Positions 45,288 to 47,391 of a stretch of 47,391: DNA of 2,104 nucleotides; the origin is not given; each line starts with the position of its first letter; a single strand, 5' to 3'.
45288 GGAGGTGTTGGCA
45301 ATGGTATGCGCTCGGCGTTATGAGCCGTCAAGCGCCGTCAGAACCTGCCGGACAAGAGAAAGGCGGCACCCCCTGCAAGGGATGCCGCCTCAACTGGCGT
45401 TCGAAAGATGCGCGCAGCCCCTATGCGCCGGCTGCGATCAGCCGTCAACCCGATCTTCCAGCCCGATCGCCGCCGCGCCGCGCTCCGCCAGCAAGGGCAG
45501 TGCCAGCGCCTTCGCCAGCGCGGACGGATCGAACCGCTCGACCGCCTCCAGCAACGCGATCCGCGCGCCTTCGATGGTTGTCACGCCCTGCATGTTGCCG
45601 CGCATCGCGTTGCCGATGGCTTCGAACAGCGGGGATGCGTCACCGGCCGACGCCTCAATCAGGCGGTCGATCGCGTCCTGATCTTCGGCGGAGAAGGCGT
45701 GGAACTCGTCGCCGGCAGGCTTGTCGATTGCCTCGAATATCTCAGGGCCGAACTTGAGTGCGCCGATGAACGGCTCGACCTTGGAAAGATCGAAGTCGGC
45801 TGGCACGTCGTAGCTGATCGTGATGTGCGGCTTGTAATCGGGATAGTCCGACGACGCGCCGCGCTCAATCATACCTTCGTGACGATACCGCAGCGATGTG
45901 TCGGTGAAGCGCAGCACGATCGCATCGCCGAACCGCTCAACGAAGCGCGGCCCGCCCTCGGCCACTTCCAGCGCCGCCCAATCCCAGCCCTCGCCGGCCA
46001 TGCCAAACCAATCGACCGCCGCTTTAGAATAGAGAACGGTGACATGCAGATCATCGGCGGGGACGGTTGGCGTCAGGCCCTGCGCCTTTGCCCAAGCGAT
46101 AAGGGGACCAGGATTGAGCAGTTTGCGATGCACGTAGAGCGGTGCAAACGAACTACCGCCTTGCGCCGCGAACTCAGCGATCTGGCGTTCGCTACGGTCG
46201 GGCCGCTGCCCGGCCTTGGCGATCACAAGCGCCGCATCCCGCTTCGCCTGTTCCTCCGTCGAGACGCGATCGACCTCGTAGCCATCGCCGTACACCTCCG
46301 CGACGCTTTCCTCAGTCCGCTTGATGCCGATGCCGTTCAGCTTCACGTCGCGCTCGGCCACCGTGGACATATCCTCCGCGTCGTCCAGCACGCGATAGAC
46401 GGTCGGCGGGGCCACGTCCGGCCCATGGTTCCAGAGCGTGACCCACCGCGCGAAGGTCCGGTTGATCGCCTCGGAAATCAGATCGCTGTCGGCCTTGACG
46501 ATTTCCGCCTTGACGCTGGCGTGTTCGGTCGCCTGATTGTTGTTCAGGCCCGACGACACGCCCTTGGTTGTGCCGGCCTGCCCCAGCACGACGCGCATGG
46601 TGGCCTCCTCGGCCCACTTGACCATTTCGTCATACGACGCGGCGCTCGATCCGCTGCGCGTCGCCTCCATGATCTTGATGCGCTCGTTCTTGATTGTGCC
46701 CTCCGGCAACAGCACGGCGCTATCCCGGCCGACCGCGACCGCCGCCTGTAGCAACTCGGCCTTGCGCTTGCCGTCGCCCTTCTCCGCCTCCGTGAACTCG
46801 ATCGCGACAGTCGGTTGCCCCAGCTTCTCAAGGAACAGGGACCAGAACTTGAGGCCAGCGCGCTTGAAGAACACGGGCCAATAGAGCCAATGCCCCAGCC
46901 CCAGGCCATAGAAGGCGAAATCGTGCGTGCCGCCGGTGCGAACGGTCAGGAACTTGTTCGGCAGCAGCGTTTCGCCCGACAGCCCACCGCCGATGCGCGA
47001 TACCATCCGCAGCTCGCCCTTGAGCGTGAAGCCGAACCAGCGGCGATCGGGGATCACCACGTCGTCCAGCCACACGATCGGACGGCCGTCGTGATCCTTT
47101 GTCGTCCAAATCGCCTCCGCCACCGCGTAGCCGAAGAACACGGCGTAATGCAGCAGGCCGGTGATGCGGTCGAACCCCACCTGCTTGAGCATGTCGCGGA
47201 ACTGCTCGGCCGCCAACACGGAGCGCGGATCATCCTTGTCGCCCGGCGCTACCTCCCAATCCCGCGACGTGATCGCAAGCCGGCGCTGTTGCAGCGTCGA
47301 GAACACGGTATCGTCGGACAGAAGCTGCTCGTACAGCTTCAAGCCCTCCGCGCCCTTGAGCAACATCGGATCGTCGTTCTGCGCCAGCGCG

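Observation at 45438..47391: Portal protein carries an in-frame 2H phosphoesterase (LigT/Acb1-type) domain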

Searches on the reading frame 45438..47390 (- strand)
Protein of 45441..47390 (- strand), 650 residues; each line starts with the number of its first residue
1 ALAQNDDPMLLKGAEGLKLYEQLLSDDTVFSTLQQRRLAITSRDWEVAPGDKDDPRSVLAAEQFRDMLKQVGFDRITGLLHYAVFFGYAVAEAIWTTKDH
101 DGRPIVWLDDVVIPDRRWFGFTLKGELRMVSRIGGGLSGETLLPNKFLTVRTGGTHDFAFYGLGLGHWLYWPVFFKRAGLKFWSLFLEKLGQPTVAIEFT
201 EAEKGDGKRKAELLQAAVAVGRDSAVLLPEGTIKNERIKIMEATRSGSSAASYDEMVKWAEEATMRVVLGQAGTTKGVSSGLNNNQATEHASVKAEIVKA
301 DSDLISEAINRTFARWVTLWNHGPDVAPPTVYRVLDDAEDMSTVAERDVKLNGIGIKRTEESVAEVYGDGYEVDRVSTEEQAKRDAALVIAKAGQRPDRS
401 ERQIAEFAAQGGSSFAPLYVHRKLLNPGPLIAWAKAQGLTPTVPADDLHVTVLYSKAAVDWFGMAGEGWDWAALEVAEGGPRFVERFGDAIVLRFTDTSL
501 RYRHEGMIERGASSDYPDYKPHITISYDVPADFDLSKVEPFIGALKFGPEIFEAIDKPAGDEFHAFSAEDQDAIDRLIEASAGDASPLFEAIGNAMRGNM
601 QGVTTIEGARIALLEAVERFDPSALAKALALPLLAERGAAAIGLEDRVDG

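Call 3: search_protein_families(library=pfam, proteins=[window:45438-47366:-], max_evalue=1)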
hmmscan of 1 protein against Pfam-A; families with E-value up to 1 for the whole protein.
window:45438-47366:- (642 aa): 5 families
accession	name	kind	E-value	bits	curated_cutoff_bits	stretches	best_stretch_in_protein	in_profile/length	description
PF06074.18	Portal_Mu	-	4.2e-78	263.4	23.9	1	10-360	2-335/336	Portal protein of Mu bacteriophage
PF23474.1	Acb1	-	4.2e-35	121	27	1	409-550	2-140/144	Anti-CBASS protein Acb1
PF21919.2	P23-45_portal_barrel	-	0.021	13.8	27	1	2-96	49-148/448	Phage P23-45 portal protein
PF13563.12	2_5_RNA_ligase2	-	0.044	14.3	27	1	430-523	16-119/152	2'-5' RNA ligase superfamily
PF24768.1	ARM_ARMC5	-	0.049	13.4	79.9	1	222-304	153-236/289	ARMC5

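Call 4: search_protein_families(library=phrogs, proteins=[window:45438-47366:-], max_evalue=0.01)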
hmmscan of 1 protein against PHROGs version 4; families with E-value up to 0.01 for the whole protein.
window:45438-47366:- (642 aa): 4 families
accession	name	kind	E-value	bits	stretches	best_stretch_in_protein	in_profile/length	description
phrog_113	-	head and packaging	9.1e-80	270.2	1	2-406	60-446/1272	portal protein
phrog_755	-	DNA, RNA and nucleotide metabolism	7.5e-20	72.1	1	422-529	23-130/156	RNA ligase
phrog_10231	-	unknown function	2.5e-12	47.8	1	236-394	11-157/256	-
phrog_146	-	head and packaging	2.9e-10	40.6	1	328-539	394-577/587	portal protein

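Call 52: search_dna_similar(query=window:45441-47390:-, collection=phages, mode=protein, max_rows=30, max_evalue=1e-20)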
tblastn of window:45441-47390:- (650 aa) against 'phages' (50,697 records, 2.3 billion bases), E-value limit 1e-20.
Records with a match: 78; places in all: 78; records where one place covers at least 80% of the query: 0.
Best place of each record, by identity: <60% 78.
By first word of the organism name: Pseudomonas 35; Rhizobium 16; Stenotrophomonas 5; Synechococcus 4; Ralstonia 3; Rhodobacter 3; Escherichia 2; Burkholderia 2; Chromohalobacter 1; Leptolyngbya 1; and 6 more.
By host as written in the record: Pseudomonas aeruginosa 16; - 12; Rhizobium etli GR56 5; Pseudomonas aeruginosa PAO1 (ATCC 15692) 2; Stenotrophomonas maltophilia 2; Rhizobium radiobacter P007 2; Rhodobacter capsulatus SB1003 2; Synechococcus sp. 2; and 31 more.
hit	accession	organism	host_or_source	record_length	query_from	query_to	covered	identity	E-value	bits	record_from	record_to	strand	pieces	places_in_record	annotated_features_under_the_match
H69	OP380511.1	Chromohalobacter phage YPCBV-1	-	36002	2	374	57%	40.8%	8e-71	256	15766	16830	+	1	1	DUF935 family protein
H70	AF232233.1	Pseudomonas phage B3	Pseudomonas aeruginosa PAO1 (ATCC 15692)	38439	5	382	58%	38.5%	2e-63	234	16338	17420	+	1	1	portal protein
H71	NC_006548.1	Pseudomonas phage B3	Pseudomonas aeruginosa PAO1 (ATCC 15692)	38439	5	382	58%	38.5%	2e-63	234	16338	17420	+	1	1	portal protein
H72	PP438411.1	Leptolyngbya phage Lsp-JY19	Leptolyngbya boryana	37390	2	372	57%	39.0%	2e-64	237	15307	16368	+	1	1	hypothetical protein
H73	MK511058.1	Pseudomonas phage vB_Pae_CF53b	Pseudomonas aeruginosa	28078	2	368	56%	39.2%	2e-63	234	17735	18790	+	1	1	hypothetical protein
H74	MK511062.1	Pseudomonas phage vB_Pae_CF127b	Pseudomonas aeruginosa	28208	2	368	56%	39.2%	2e-63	234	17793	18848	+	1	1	hypothetical protein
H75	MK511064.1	Pseudomonas phage vB_Pae_BR58a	Pseudomonas aeruginosa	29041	2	368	56%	39.2%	2e-63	234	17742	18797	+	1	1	hypothetical protein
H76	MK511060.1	Pseudomonas phage vB_Pae_CF118c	Pseudomonas aeruginosa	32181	2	368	56%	39.2%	2e-63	234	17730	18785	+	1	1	hypothetical protein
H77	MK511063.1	Pseudomonas phage vB_Pae_CF177a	Pseudomonas aeruginosa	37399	2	368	56%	39.2%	2e-63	234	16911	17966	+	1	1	hypothetical protein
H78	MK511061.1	Pseudomonas phage vB_Pae_CF125a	Pseudomonas aeruginosa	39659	2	368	56%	39.2%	2e-63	234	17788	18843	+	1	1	hypothetical protein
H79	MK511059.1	Pseudomonas phage vB_Pae_CF78a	Pseudomonas aeruginosa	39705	2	368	56%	39.2%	2e-63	234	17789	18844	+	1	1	hypothetical protein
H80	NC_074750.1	Pseudomonas phage vB_Pae_CF78a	Pseudomonas aeruginosa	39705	2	368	56%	39.2%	2e-63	234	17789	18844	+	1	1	hypothetical protein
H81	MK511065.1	Pseudomonas phage vB_Pae_BR141c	Pseudomonas aeruginosa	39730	2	368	56%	39.2%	2e-63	234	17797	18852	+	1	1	hypothetical protein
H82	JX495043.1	Pseudomonas phage JBD67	-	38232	2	368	56%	39.2%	2e-63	234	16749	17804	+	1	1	PF06074 family protein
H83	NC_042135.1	Pseudomonas phage JBD67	-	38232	2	368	56%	39.2%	2e-63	234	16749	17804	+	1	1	portal protein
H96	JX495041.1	Pseudomonas phage JD18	-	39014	2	368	56%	38.9%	2e-62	231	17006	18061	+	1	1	PF06074 family protein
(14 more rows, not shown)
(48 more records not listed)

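Call 72: predict_structure(alignment_id=A5)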
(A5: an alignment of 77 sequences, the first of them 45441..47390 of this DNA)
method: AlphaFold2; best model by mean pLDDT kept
length: 650 residues; sequences in the alignment: 77
mean_pLDDT: 82.3   pTM: 0.51
mean pLDDT of the five models: 82.3, 81.4, 81.3, 80.7, 78.5
residues with pLDDT >= 90: 266; 70-90: 275; 50-70: 82; < 50: 27
segments of 3 or more residues with pLDDT < 50: 155-157, 277-283, 392-401, 559-564
pLDDT, mean of each block of 10 residues (from residue 1): 76 80 93 94 96 97 97 96 92 95 95 91 84 65 85 58 83 88 75 78 85 82 74 73 58 83 90 52 64 88 95 95 97 81 86 85 82 70 75 46 53 77 97 95 94 93 75 88 92 95 93 89 93 92 95 73 57 73 66 83 79 82 79 81 78
secondary structure, 60 per line:
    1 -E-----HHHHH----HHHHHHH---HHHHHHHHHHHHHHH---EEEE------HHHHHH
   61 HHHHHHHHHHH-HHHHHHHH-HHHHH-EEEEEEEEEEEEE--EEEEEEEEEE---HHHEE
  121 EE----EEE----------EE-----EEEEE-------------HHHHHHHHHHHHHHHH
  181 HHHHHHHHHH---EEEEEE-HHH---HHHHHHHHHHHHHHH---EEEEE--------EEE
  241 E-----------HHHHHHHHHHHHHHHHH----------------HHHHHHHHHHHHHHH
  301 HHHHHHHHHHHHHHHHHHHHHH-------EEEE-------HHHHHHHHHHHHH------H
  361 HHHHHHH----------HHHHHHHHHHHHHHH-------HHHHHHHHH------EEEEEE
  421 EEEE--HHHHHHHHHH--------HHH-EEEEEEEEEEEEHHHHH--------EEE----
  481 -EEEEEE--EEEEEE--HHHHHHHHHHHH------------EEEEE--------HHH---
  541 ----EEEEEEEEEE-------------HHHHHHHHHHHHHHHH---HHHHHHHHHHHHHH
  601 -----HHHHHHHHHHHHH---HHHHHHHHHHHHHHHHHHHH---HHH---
elements in order: H8-12 H17-23 H27-41 E45-48 H55-71 H73-80 H82-86 E88-100 E103-112 E119-122 E127-129 E147-151 H165-190 E194-199 H207-221 E225-229 E238-241 H253-269 H286-322 E330-333 H341-353 H360-367 H378-392 H400-408 E415-424 H427-436 E449-460 H461-465 E474-476 E482-487 E490-495 H498-509 E522-526 E545-554 H568-583 H587-600 H606-618 H622-641

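Call 92: search_protein_families(library=ncbifam, proteins=[window:45441-47390:-], max_evalue=0.001)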
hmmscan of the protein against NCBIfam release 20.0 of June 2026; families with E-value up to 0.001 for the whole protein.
window:45441-47390:- (650 aa): 0 families
